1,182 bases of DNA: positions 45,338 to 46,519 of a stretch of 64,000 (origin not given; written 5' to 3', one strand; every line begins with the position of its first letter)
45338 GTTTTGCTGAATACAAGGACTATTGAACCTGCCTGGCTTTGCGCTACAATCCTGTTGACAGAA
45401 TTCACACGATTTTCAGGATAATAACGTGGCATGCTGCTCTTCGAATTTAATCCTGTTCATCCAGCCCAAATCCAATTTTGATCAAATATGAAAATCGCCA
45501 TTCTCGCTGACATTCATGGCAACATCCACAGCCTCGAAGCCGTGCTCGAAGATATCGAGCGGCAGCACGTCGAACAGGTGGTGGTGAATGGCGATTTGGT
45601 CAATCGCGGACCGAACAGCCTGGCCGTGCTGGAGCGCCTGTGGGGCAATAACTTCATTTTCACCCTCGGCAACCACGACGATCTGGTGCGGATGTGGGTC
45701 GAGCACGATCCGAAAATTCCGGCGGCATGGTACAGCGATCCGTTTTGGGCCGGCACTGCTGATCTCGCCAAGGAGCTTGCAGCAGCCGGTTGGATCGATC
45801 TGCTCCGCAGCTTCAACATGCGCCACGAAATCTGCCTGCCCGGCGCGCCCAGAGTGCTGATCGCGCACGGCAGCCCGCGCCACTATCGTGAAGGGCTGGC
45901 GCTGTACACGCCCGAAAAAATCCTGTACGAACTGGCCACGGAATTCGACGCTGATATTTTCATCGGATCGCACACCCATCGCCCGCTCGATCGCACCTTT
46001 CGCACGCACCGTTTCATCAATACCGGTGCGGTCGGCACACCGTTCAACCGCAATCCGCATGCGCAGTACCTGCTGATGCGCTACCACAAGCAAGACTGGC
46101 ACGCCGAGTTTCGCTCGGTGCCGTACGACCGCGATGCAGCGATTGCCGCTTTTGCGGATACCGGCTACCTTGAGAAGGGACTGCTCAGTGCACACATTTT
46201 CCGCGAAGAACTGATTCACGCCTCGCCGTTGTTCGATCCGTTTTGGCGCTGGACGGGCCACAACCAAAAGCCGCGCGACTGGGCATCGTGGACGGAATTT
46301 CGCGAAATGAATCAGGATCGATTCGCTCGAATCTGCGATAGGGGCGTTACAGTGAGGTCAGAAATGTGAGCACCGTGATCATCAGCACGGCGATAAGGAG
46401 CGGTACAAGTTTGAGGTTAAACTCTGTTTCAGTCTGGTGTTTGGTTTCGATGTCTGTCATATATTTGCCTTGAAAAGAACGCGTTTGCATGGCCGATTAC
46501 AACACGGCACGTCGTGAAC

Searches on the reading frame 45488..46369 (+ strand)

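Call 84: search_protein_families(library=pfam, proteins=[window:45488-46369:+], max_evalue=0.00001)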
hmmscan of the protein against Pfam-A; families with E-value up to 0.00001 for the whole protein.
window:45488-46369:+ (293 aa): 2 families
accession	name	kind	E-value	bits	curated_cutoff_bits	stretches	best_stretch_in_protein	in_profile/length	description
PF00149.33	Metallophos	-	2.3e-19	71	21.5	1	1-166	1-191/191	Calcineurin-like phosphoesterase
PF12850.12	Metallophos_2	-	1.9e-16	60.8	27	1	1-199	1-151/154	Calcineurin-like phosphoesterase superfamily domain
